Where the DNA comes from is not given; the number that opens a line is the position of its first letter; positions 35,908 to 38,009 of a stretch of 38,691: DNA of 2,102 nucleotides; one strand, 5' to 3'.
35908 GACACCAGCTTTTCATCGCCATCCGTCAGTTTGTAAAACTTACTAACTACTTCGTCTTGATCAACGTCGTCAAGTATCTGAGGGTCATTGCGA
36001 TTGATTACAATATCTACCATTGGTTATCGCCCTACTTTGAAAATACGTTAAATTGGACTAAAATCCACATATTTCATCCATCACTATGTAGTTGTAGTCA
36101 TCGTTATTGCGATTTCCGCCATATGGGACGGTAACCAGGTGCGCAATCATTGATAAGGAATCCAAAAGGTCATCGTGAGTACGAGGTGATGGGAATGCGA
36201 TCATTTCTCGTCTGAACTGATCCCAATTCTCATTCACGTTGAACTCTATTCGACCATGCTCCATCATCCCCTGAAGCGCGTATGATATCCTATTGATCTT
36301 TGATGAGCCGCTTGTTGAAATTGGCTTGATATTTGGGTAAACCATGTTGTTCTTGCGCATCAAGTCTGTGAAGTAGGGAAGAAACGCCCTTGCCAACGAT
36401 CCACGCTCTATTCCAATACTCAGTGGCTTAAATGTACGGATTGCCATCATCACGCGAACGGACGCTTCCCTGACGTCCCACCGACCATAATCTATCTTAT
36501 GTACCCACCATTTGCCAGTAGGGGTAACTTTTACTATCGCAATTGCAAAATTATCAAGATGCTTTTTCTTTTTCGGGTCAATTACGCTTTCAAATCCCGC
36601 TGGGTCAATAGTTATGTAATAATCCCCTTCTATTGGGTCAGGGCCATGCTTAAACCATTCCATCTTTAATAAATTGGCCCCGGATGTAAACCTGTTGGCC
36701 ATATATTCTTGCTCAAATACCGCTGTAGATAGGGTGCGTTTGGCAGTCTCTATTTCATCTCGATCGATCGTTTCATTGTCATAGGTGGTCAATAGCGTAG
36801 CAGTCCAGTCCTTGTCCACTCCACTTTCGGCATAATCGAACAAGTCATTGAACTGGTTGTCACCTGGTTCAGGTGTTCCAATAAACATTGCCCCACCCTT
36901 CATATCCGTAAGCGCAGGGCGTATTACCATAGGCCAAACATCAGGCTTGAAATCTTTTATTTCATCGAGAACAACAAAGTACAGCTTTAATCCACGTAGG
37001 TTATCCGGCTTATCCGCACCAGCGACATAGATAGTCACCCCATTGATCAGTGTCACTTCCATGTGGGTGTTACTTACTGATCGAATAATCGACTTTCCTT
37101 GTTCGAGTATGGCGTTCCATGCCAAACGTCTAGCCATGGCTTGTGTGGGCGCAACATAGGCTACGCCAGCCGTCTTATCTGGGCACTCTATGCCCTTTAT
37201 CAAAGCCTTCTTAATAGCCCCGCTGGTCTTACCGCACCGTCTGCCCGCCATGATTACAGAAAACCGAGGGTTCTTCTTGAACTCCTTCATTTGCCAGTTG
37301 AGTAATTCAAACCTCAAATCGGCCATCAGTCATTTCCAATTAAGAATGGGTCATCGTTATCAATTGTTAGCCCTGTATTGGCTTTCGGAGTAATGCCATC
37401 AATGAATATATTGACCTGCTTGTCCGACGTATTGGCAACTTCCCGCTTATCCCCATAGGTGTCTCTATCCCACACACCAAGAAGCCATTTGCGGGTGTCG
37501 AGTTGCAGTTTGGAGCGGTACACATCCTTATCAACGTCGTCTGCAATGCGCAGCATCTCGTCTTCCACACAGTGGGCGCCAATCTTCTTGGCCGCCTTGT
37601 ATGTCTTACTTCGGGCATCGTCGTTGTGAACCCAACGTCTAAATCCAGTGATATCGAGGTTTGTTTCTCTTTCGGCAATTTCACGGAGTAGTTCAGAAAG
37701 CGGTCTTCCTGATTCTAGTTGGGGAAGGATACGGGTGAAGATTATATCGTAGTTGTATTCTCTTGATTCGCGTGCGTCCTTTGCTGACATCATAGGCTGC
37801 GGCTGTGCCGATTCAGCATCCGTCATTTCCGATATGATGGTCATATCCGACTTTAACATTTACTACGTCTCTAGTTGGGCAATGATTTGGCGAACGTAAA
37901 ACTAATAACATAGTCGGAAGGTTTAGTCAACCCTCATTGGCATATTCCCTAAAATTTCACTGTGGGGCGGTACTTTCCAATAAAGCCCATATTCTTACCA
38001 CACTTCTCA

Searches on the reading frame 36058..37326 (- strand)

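Call 60: search_protein_families(library=pfam, proteins=[window:36058-37326:-], max_evalue=0.001)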
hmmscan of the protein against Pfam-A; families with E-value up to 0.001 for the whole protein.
window:36058-37326:- (422 aa): 3 families
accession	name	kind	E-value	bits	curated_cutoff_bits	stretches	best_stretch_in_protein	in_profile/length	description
PF03237.21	Terminase_6N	-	8.4e-10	39.1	22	1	25-226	2-214/215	Terminase large subunit, T4likevirus-type, N-terminal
PF17289.8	Terminase_6C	-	7.9e-08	32.9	22.6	1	249-394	3-151/155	Terminase RNaseH-like domain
PF04466.19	Terminase_3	-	0.00052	20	23.2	0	21-195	3-183/201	Phage terminase large subunit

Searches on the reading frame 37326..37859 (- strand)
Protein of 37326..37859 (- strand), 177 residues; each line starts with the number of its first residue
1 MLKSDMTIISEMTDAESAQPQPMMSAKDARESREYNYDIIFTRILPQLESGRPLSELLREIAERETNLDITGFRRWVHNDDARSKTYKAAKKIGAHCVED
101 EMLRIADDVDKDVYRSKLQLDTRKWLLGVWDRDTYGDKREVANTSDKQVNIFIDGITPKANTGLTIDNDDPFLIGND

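Call 60: search_protein_families(library=pfam, proteins=[window:37326-37859:-], max_evalue=0.001)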
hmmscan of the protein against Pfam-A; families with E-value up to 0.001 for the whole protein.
window:37326-37859:- (177 aa): 1 family
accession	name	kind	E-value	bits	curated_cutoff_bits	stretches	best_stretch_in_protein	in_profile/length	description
PF20901.3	Sf6_terminase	-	1.5e-16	60.8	27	1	41-141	6-105/106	Bacteriophage Sf6, terminase small subunit-like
